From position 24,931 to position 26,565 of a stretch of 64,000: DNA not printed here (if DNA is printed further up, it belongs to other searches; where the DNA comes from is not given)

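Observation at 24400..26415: HemN/HemW-like radical SAM enzyme fused to a canonical Nudix domain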

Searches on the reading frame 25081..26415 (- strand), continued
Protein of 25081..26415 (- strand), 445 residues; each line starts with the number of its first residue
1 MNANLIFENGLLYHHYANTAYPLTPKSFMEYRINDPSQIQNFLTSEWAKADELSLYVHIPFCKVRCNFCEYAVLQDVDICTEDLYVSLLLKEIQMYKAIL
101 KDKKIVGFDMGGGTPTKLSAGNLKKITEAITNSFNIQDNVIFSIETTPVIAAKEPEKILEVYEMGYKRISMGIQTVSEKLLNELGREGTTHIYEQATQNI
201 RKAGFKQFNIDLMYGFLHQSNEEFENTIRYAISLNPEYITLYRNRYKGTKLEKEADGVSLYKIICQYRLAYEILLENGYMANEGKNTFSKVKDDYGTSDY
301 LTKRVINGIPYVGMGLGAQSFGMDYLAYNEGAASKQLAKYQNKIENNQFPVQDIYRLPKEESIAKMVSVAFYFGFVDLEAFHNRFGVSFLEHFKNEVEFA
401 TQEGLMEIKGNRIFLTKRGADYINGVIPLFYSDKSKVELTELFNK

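Call 51: search_protein_families(library=ncbifam, proteins=[L086:451-1812:+, L086:1825-2424:+, L086:2411-3235:+, L086:3292-3903:-, P0126, P0128, P0134, P0160, P0135, P0125], max_evalue=0.00001)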
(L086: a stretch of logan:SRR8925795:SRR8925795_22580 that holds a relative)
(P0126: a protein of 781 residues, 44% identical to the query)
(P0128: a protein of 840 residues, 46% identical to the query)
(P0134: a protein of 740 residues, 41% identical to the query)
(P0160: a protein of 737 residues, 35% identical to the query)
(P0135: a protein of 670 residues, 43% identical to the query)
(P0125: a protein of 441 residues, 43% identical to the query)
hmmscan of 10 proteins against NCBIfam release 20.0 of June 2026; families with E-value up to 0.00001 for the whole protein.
L086:451-1812:+ (453 aa): 21 families
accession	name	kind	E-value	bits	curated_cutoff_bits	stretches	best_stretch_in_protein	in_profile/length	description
NF006067.1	PRK08208.1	equivalog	3.4e-59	200.9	380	1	42-442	20-419/427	STM4012 family radical SAM protein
TIGR00538.1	hemN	equivalog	5.2e-59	200.2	324.95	1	26-437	19-438/454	oxygen-independent coproporphyrinogen III oxidase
TIGR00539.1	hemN_rel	equivalog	1.7e-45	155.7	205.4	1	61-378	2-309/361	radical SAM family heme chaperone HemW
TIGR03994.1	rSAM_HemZ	equivalog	1.5e-44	152.8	321.4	1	45-290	70-319/401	coproporphyrinogen dehydrogenase HemZ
TIGR04107.1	rSAM_HutW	equivalog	9.4e-44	149.9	400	1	46-426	24-403/419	heme anaerobic degradation radical SAM methyltransferase ChuW/HutW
NF005133.0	PRK06582.1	equivalog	3.4e-38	131.7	597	1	56-419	8-371/390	coproporphyrinogen III oxidase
NF006385.0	PRK08629.1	equivalog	2.5e-34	118.8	355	1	51-439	44-415/439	coproporphyrinogen III oxidase family protein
NF006064.0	PRK08207.2-2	equivalog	9.9e-32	110.5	504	1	44-355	130-452/465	coproporphyrinogen III oxidase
NF006060.0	PRK08207.1-3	equivalog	2.8e-27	95.6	653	1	51-279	140-373/477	coproporphyrinogen III oxidase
NF004567.0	PRK05904.1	equivalog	3.3e-25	89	355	1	61-356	8-294/353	coproporphyrinogen III oxidase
NF006063.0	PRK08207.2-1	equivalog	1.8e-23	83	1074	1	57-257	190-392/518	coproporphyrinogen III oxidase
NF006061.0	PRK08207.1-4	equivalog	3.6e-23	82.1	702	1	55-286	169-407/501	coproporphyrinogen III oxidase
NF006065.0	PRK08207.2-4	equivalog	8e-23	81.2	922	1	50-291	160-410/484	coproporphyrinogen III oxidase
NF006062.0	PRK08207.1-5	equivalog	1.1e-22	80.6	1007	1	55-281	143-374/476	coproporphyrinogen III oxidase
NF006066.0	PRK08207.2-5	equivalog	4.7e-18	65.1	1117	1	40-268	170-402/518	coproporphyrinogen III oxidase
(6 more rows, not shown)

L086:1825-2424:+ (199 aa): 0 families

L086:2411-3235:+ (274 aa): 18 families
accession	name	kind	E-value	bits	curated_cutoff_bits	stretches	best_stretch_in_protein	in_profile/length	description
NF038283.1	viperin_w_prok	equivalog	8.5e-14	51.4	180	1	23-136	6-127/281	viperin family antiviral radical SAM protein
TIGR02666.1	moaA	equivalog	5.9e-13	48.5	284.05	1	25-144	16-143/336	GTP 3',8-cyclase MoaA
TIGR02495.1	NrdG2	equivalog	9.8e-12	44.6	131.15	1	23-139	20-137/193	anaerobic ribonucleoside-triphosphate reductase activating protein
TIGR04317.1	W_rSAM_matur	equivalog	2.1e-11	43.6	380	1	25-131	10-118/349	tungsten cofactor oxidoreductase radical SAM maturase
NF045646.2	rSAM_Se_TrsS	equivalog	2.6e-11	42.7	490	1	23-104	90-171/441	radical SAM (seleno)protein TrsS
TIGR03963.1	rSAM_QueE_Clost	equivalog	4.6e-10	39.6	260.1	1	17-104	17-103/219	putative 7-carboxy-7-deazaguanine synthase QueE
NF045702.1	rSAM_GDGT_ether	equivalog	8.4e-10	37.9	450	1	19-109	86-179/486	tetraether lipid synthase Tes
TIGR02668.1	moaA_archaeal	equivalog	1.1e-09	37.7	325.25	1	24-108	15-99/303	GTP 3',8-cyclase MoaA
TIGR03977.1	rSAM_pair_HxsC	equivalog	1e-08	34.4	267.9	1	16-87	22-90/292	His-Xaa-Ser system radical SAM maturase HxsC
NF001199.0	PRK00164.2-1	equivalog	1.6e-08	34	231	1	24-131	17-126/308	GTP 3',8-cyclase MoaA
NF050035.1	rSAM_WgK_link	exception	3.5e-08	32.8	650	1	19-181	9-157/367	radical SAM/SPASM peptide maturase WgkB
TIGR04038.1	tatD_link_rSAM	subfamily_domain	3.9e-08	33.3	129.7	1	11-171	2-165/192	TatD family nuclease-associated radical SAM protein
TIGR04051.1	rSAM_NirJ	equivalog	7.2e-07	28.5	515.45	1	26-128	9-113/354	heme d1 biosynthesis radical SAM protein NirJ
TIGR03365.1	Bsubt_queE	equivalog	1.3e-06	28.1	206.1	1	26-103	29-109/238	7-carboxy-7-deazaguanine synthase QueE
TIGR03961.1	rSAM_PTO1314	hypoth_equivalog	2e-06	27.3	306.05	1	20-127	24-128/332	PTO1314 family radical SAM protein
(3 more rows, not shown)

L086:3292-3903:- (203 aa): 0 families

P0126 (781 aa): 23 families
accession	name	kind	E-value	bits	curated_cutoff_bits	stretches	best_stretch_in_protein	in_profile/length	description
NF006067.1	PRK08208.1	equivalog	7.4e-49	166.8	380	1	93-495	33-421/427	STM4012 family radical SAM protein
TIGR00538.1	hemN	equivalog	5.2e-44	150.8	324.95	1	80-458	34-409/454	oxygen-independent coproporphyrinogen III oxidase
TIGR00539.1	hemN_rel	equivalog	2.4e-41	142.1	205.4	1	98-458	3-343/361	radical SAM family heme chaperone HemW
TIGR04107.1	rSAM_HutW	equivalog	1.2e-33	116.6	400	1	95-477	39-403/419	heme anaerobic degradation radical SAM methyltransferase ChuW/HutW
TIGR03994.1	rSAM_HemZ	equivalog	8.6e-32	110.7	321.4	1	82-324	71-306/401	coproporphyrinogen dehydrogenase HemZ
NF006064.0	PRK08207.2-2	equivalog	9.3e-27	94.1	504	1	80-328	130-370/465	coproporphyrinogen III oxidase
NF006385.0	PRK08629.1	equivalog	2e-26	92.8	355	1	94-490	51-415/439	coproporphyrinogen III oxidase family protein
NF005133.0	PRK06582.1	equivalog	7.8e-26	91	597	1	94-415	10-318/390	coproporphyrinogen III oxidase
NF004567.0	PRK05904.1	equivalog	1.4e-24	87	355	1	98-316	9-209/353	coproporphyrinogen III oxidase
NF006060.0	PRK08207.1-3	equivalog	2.4e-22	79.3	653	1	95-305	149-352/477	coproporphyrinogen III oxidase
NF006061.0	PRK08207.1-4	equivalog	5.6e-17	61.7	702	1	97-313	175-384/501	coproporphyrinogen III oxidase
NF006063.0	PRK08207.2-1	equivalog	3e-16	59.2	1074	1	96-345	193-433/518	coproporphyrinogen III oxidase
NF006065.0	PRK08207.2-4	equivalog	1.2e-15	57.5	922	1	95-335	168-407/484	coproporphyrinogen III oxidase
TIGR02666.1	moaA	equivalog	2e-15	56.6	284.05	1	544-705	19-183/336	GTP 3',8-cyclase MoaA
NF006059.0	PRK08207.1-1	equivalog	2.8e-15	56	1012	1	94-312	170-381/496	coproporphyrinogen III oxidase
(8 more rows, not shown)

P0128 (840 aa): 24 families
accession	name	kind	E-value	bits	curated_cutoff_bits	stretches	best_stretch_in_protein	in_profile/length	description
NF006067.1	PRK08208.1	equivalog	9.4e-53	179.7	380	1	104-504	35-422/427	STM4012 family radical SAM protein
TIGR00538.1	hemN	equivalog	4e-41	141.3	324.95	1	105-310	50-242/454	oxygen-independent coproporphyrinogen III oxidase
TIGR04107.1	rSAM_HutW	equivalog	2e-37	129.1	400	1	104-482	39-400/419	heme anaerobic degradation radical SAM methyltransferase ChuW/HutW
TIGR00539.1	hemN_rel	equivalog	7e-36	124.1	205.4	1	105-470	1-345/361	radical SAM family heme chaperone HemW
NF006385.0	PRK08629.1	equivalog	1.7e-33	116.1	355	1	101-492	49-409/439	coproporphyrinogen III oxidase family protein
TIGR03994.1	rSAM_HemZ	equivalog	1.6e-30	106.6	321.4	1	104-340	84-312/401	coproporphyrinogen dehydrogenase HemZ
NF006064.0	PRK08207.2-2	equivalog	4.3e-27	95.2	504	1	105-337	145-369/465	coproporphyrinogen III oxidase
NF005133.0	PRK06582.1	equivalog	2.3e-23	82.8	597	1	104-469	11-364/390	coproporphyrinogen III oxidase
NF006060.0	PRK08207.1-3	equivalog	9.1e-22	77.5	653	1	105-316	150-352/477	coproporphyrinogen III oxidase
NF006062.0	PRK08207.1-5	equivalog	4.9e-21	75.1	1007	1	106-331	150-367/476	coproporphyrinogen III oxidase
NF004567.0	PRK05904.1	equivalog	1.3e-18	67.4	355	1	107-341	9-226/353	coproporphyrinogen III oxidase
NF006061.0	PRK08207.1-4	equivalog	5.5e-18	65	702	1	103-324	172-385/501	coproporphyrinogen III oxidase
NF006059.0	PRK08207.1-1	equivalog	1.6e-16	60.1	1012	1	102-317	169-375/496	coproporphyrinogen III oxidase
NF006065.0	PRK08207.2-4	equivalog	2.7e-15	56.3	922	1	106-344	170-406/484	coproporphyrinogen III oxidase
TIGR02666.1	moaA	equivalog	3e-14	52.7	284.05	1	599-759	18-186/336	GTP 3',8-cyclase MoaA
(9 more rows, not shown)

P0134 (740 aa): 18 families
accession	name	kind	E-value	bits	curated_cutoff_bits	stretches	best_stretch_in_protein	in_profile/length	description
NF006067.1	PRK08208.1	equivalog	1e-56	192.7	380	1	48-455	15-421/427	STM4012 family radical SAM protein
TIGR04107.1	rSAM_HutW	equivalog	3.3e-35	121.7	400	1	69-438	41-404/419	heme anaerobic degradation radical SAM methyltransferase ChuW/HutW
TIGR00538.1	hemN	equivalog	4.4e-34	118.1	324.95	1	67-261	48-239/454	oxygen-independent coproporphyrinogen III oxidase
TIGR00539.1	hemN_rel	equivalog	6.6e-32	111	205.4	1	71-299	3-228/361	radical SAM family heme chaperone HemW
TIGR03994.1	rSAM_HemZ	equivalog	6.9e-30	104.5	321.4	1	68-273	84-288/401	coproporphyrinogen dehydrogenase HemZ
NF006385.0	PRK08629.1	equivalog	6e-25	87.9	355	1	71-450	55-415/439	coproporphyrinogen III oxidase family protein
NF005133.0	PRK06582.1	equivalog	4.3e-19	68.8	597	1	68-269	11-207/390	coproporphyrinogen III oxidase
NF006064.0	PRK08207.2-2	equivalog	2.6e-16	59.7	504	1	69-272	145-348/465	coproporphyrinogen III oxidase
NF006066.0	PRK08207.2-5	equivalog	1.8e-13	50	1117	1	70-274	192-397/518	coproporphyrinogen III oxidase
NF006060.0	PRK08207.1-3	equivalog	2.3e-12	46.5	653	1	69-267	150-350/477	coproporphyrinogen III oxidase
NF006059.0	PRK08207.1-1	equivalog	5.4e-12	45.2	1012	1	36-275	140-379/496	coproporphyrinogen III oxidase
NF006062.0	PRK08207.1-5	equivalog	7.8e-12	44.8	1007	1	68-267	148-348/476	coproporphyrinogen III oxidase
NF006061.0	PRK08207.1-4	equivalog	5.7e-11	41.9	702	1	67-267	172-373/501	coproporphyrinogen III oxidase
NF006063.0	PRK08207.2-1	equivalog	8.5e-11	41.1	1074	1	69-266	193-390/518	coproporphyrinogen III oxidase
TIGR02666.1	moaA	equivalog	1.2e-10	40.9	284.05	1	512-671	20-185/336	GTP 3',8-cyclase MoaA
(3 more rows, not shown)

P0160 (737 aa): 31 families (the best 25 are shown)
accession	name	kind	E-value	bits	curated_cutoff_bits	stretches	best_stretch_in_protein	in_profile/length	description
NF006067.1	PRK08208.1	equivalog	8.9e-47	160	380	1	40-421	31-418/427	STM4012 family radical SAM protein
TIGR03994.1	rSAM_HemZ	equivalog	1.2e-40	139.9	321.4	1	38-296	75-324/401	coproporphyrinogen dehydrogenase HemZ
TIGR00539.1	hemN_rel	equivalog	5.3e-39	134.3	205.4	1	46-244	2-195/361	radical SAM family heme chaperone HemW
TIGR00538.1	hemN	equivalog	8.6e-39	133.6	324.95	1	14-251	14-251/454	oxygen-independent coproporphyrinogen III oxidase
TIGR04107.1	rSAM_HutW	equivalog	2.3e-32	112.4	400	1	44-406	39-403/419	heme anaerobic degradation radical SAM methyltransferase ChuW/HutW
NF006060.0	PRK08207.1-3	equivalog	4e-27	95.1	653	1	42-246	147-352/477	coproporphyrinogen III oxidase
NF006064.0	PRK08207.2-2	equivalog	4.5e-27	95.2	504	1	32-250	133-350/465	coproporphyrinogen III oxidase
NF006063.0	PRK08207.2-1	equivalog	2.6e-26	92.3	1074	1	44-299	192-439/518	coproporphyrinogen III oxidase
NF006385.0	PRK08629.1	equivalog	1.7e-24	86.4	355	1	47-439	55-436/439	coproporphyrinogen III oxidase family protein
NF004567.0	PRK05904.1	equivalog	1e-23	84.1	355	1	47-245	9-202/353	coproporphyrinogen III oxidase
NF006062.0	PRK08207.1-5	equivalog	6.8e-21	74.6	1007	1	44-245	148-350/476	coproporphyrinogen III oxidase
NF006061.0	PRK08207.1-4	equivalog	5.3e-20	71.7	702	1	37-251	166-382/501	coproporphyrinogen III oxidase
NF006059.0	PRK08207.1-1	equivalog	3.6e-18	65.6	1012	1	41-251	168-379/496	coproporphyrinogen III oxidase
NF005133.0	PRK06582.1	equivalog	1e-17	64.3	597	1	42-242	9-203/390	coproporphyrinogen III oxidase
TIGR02666.1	moaA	equivalog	6.8e-17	61.4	284.05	1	472-728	11-275/336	GTP 3',8-cyclase MoaA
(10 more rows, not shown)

P0135 (670 aa): 17 families
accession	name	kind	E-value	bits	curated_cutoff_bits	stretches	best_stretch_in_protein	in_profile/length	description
NF006067.1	PRK08208.1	equivalog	6.4e-42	144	380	1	84-505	32-422/427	STM4012 family radical SAM protein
TIGR00538.1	hemN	equivalog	1.6e-30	106.4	324.95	1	86-470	48-419/454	oxygen-independent coproporphyrinogen III oxidase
TIGR04107.1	rSAM_HutW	equivalog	4e-30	105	400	1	65-454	19-379/419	heme anaerobic degradation radical SAM methyltransferase ChuW/HutW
NF006385.0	PRK08629.1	equivalog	8.1e-28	97.4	355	1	86-453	51-378/439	coproporphyrinogen III oxidase family protein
TIGR00539.1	hemN_rel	equivalog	3.1e-27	95.6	205.4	1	88-403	1-282/361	radical SAM family heme chaperone HemW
TIGR03994.1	rSAM_HemZ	equivalog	6.9e-27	94.6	321.4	1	86-335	83-310/401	coproporphyrinogen dehydrogenase HemZ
NF005133.0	PRK06582.1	equivalog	1.3e-23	83.7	597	1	86-416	10-314/390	coproporphyrinogen III oxidase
NF006064.0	PRK08207.2-2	equivalog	8.6e-18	64.6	504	1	86-309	143-342/465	coproporphyrinogen III oxidase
NF006060.0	PRK08207.1-3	equivalog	1.7e-16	60.1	653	1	87-311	149-351/477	coproporphyrinogen III oxidase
TIGR02007.1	fdx_isc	equivalog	3.3e-16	59.4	132.1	1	558-637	14-92/110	ISC system 2Fe-2S type ferredoxin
NF006059.0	PRK08207.1-1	equivalog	5.4e-13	48.5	1012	1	77-333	161-395/496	coproporphyrinogen III oxidase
NF006061.0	PRK08207.1-4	equivalog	2.7e-12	46.3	702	1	85-326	171-390/501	coproporphyrinogen III oxidase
NF006062.0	PRK08207.1-5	equivalog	1e-11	44.4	1007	1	88-314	149-352/476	coproporphyrinogen III oxidase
NF006063.0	PRK08207.2-1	equivalog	3.6e-11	42.4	1074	1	87-309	192-390/518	coproporphyrinogen III oxidase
NF006066.0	PRK08207.2-5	equivalog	7.6e-11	41.3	1117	1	87-335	190-413/518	coproporphyrinogen III oxidase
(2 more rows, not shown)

P0125 (441 aa): 16 families
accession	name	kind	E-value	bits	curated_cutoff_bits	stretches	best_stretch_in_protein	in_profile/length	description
NF006067.1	PRK08208.1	equivalog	4.8e-55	187.2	380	1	19-433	7-418/427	STM4012 family radical SAM protein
TIGR00538.1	hemN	equivalog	5.5e-43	147.4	324.95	1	20-419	20-428/454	oxygen-independent coproporphyrinogen III oxidase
TIGR04107.1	rSAM_HutW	equivalog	1.8e-35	122.6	400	1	40-419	31-404/419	heme anaerobic degradation radical SAM methyltransferase ChuW/HutW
TIGR00539.1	hemN_rel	equivalog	2.7e-31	109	205.4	1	51-344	2-283/361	radical SAM family heme chaperone HemW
TIGR03994.1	rSAM_HemZ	equivalog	1.6e-29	103.3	321.4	1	37-282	72-319/401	coproporphyrinogen dehydrogenase HemZ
NF005133.0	PRK06582.1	equivalog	2.9e-26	92.4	597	1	46-427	8-386/390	coproporphyrinogen III oxidase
NF006385.0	PRK08629.1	equivalog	3.3e-24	85.4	355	1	18-422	21-406/439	coproporphyrinogen III oxidase family protein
NF006064.0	PRK08207.2-2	equivalog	7.7e-22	77.9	504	1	47-280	142-377/465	coproporphyrinogen III oxidase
NF004567.0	PRK05904.1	equivalog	9.8e-22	77.6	355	1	52-251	9-200/353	coproporphyrinogen III oxidase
NF006060.0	PRK08207.1-3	equivalog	1.3e-15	57.2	653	1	43-246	143-347/477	coproporphyrinogen III oxidase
NF006061.0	PRK08207.1-4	equivalog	1.1e-14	54.2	702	1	47-281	171-410/501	coproporphyrinogen III oxidase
NF006066.0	PRK08207.2-5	equivalog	9.7e-14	50.8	1117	1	45-249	186-390/518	coproporphyrinogen III oxidase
NF006062.0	PRK08207.1-5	equivalog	1.5e-11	43.9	1007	1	47-250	146-350/476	coproporphyrinogen III oxidase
NF006059.0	PRK08207.1-1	equivalog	3.2e-11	42.6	1012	1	46-249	168-372/496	coproporphyrinogen III oxidase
NF006065.0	PRK08207.2-4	equivalog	6.6e-11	41.8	922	1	50-250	169-373/484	coproporphyrinogen III oxidase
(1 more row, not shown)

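Call 52: search_protein_families(library=padloc, proteins=[L086:1825-2424:+, L086:2411-3235:+], max_evalue=0.001)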
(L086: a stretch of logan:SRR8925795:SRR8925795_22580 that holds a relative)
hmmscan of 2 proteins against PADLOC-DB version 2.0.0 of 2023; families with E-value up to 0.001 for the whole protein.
L086:1825-2424:+ (199 aa): 0 families

L086:2411-3235:+ (274 aa): 2 families
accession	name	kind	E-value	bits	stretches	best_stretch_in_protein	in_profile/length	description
PDLC02903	pVip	-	3.3e-17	60.8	1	25-132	6-109/257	Viperins not associated with kinases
PDLC02904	pVip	-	2.7e-14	51.3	1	22-129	6-113/262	Viperins associated with kinases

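Call 55: find_encoding_contigs(protein=P0141, flank=7000, max_places=2)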
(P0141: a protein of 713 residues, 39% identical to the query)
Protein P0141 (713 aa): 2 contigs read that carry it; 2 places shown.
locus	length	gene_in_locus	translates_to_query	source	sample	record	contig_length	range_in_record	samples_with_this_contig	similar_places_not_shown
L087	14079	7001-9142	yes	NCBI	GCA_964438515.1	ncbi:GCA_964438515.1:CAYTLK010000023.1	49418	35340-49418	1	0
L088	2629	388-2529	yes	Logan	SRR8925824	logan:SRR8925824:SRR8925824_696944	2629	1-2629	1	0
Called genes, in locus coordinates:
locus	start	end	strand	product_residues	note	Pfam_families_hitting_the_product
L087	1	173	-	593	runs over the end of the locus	PF05524:PEP-utilisers_N, PF00391:PEP-utilizers, PF02896:PEP-utilizers_C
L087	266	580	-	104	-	PF00381:PTS-HPr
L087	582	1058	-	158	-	PF00359:PTS_EIIA_2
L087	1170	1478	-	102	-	PF02482:Ribosomal_S30AE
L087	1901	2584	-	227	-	-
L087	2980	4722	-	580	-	PF00089:Trypsin, PF13365:Trypsin_2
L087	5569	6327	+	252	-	-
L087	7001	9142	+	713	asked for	PF00293:NUDIX, PF21906:WHD_NrtR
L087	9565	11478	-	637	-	PF10101:DUF2339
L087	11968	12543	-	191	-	PF14345:GDYXXLXY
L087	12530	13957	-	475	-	PF09925:DUF2157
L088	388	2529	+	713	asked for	PF00293:NUDIX, PF21906:WHD_NrtR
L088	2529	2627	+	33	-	?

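Call 56: find_encoding_contigs(protein=P0153, flank=7000, max_places=2)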
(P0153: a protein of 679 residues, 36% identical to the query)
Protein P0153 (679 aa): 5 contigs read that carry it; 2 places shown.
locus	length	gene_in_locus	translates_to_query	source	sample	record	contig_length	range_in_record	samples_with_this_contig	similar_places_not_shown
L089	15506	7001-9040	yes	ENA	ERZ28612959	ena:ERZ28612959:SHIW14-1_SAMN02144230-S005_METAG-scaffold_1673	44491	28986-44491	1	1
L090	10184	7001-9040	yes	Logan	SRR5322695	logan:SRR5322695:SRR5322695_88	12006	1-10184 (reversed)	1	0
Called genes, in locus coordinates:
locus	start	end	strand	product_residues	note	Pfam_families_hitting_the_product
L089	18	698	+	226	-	PF03330:DPBB_1, PF05036:SPOR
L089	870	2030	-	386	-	PF10672:Methyltrans_SAM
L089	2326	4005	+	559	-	PF00270:DEAD, PF04851:ResIII, PF00271:Helicase_C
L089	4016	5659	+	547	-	PF00005:ABC_tran, PF13304:AAA_21 (faint), PF12848:ABC_tran_Xtn, PF00005:ABC_tran (weak)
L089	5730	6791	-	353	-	PF02016:Peptidase_S66, PF17676:Peptidase_S66C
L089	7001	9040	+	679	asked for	PF06969:HemN_C, PF21906:WHD_NrtR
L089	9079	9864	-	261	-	PF14734:DUF4469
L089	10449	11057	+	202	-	-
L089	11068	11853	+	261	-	-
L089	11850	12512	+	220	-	-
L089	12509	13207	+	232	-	-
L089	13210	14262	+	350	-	PF14559:TPR_19 (faint)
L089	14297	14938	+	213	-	-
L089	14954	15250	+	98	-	-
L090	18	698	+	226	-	PF03330:DPBB_1, PF05036:SPOR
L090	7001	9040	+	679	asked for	PF06969:HemN_C, PF21906:WHD_NrtR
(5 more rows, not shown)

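Call 57: find_encoding_contigs(protein=P0125, flank=7000, max_places=2)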
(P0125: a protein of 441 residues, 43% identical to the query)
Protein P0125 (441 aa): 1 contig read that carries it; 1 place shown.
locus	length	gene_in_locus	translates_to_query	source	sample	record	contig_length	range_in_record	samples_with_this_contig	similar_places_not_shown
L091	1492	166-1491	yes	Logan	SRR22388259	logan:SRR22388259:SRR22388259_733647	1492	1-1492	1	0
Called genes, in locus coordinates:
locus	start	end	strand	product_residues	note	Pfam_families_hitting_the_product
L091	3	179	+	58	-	?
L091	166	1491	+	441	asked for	PF04055:Radical_SAM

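Call 84: find_encoding_contigs(protein=P0134, flank=8000, max_places=3)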
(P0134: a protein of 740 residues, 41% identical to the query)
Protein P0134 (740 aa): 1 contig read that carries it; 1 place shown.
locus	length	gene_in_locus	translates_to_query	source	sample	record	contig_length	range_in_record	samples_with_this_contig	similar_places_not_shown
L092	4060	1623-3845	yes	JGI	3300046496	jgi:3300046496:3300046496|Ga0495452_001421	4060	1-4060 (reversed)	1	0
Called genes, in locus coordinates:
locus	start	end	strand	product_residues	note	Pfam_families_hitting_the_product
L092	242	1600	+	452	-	PF07992:Pyr_redox_2, PF01593:Amino_oxidase (faint), PF13738:Pyr_redox_3 (weak), PF00070:Pyr_redox, PF02852:Pyr_redox_dim (weak)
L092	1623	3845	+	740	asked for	PF04055:Radical_SAM, PF06969:HemN_C (weak), PF04055:Radical_SAM (weak)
